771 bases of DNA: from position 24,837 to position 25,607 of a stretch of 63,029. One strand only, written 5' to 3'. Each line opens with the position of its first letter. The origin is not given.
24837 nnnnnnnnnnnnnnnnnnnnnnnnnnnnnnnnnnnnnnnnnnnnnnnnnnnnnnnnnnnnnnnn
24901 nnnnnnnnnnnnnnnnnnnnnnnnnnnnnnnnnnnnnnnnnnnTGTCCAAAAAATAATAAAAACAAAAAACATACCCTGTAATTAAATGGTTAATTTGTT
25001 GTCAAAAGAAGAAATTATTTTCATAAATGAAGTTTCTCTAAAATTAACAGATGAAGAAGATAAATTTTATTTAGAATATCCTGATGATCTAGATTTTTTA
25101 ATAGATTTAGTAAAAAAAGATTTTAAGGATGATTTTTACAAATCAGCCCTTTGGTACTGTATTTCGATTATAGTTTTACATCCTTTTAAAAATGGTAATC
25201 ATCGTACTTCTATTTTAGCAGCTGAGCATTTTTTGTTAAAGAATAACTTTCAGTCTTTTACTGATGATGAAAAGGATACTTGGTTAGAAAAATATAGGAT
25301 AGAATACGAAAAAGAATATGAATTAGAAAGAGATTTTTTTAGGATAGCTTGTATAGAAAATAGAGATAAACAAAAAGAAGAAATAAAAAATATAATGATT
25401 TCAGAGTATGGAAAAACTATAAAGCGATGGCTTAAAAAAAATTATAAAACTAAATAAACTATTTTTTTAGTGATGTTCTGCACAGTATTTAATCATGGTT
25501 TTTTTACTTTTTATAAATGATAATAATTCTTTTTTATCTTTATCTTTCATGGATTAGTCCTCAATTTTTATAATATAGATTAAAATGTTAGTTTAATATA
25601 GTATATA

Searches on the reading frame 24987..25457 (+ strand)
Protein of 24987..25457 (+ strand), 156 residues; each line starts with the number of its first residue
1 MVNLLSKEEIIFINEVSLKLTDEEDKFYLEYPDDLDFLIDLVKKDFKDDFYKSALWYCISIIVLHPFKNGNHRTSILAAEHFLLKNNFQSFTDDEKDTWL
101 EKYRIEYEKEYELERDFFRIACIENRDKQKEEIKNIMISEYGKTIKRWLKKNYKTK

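Call 3: search_protein_families(library=pfam, proteins=[window:24987-25457:+], max_evalue=0.1)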
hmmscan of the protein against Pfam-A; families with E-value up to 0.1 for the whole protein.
window:24987-25457:+ (156 aa): 3 families
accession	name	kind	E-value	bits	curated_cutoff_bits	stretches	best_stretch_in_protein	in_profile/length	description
PF02661.23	Fic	-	1.6e-07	32.5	24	1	29-83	36-93/93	Fic/DOC family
PF16477.11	DUF5054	-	0.034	14.5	37.6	1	68-139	178-250/291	Domain of unknown function (DUF5054)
PF06884.16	DUF1264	-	0.058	13.4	25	1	71-150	48-121/171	Protein of unknown function (DUF1264)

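Call 4: search_protein_families(library=ncbifam, proteins=[window:24987-25457:+], max_evalue=0.1)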
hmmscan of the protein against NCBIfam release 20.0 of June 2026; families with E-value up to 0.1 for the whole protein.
window:24987-25457:+ (156 aa): 3 families
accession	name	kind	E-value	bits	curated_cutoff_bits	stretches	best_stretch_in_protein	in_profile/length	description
TIGR01550.1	DOC_P1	subfamily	4.7e-08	33.2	38.65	1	5-134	2-117/122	type II toxin-antitoxin system death-on-curing family toxin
TIGR02613.1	mob_myst_B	hypoth_equivalog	0.0018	18.2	124.4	1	54-93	112-151/186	mobile mystery protein B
NF007672.0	PRK10347.1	equivalog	0.0083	15.8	181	1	36-100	110-171/200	putative adenosine monophosphate-protein transferase Fic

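Call 89: search_protein_families(library=padloc, proteins=[window:24987-25457:+], max_evalue=0.01)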
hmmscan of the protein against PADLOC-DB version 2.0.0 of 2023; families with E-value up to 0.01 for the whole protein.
window:24987-25457:+ (156 aa): 2 families
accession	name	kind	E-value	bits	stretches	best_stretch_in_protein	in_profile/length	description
PDLC04838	PDC-S04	-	2.3e-07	28.8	1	47-122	126-202/209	-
PDLC04839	PDC-S04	-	7.1e-05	20.6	1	58-93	134-169/205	-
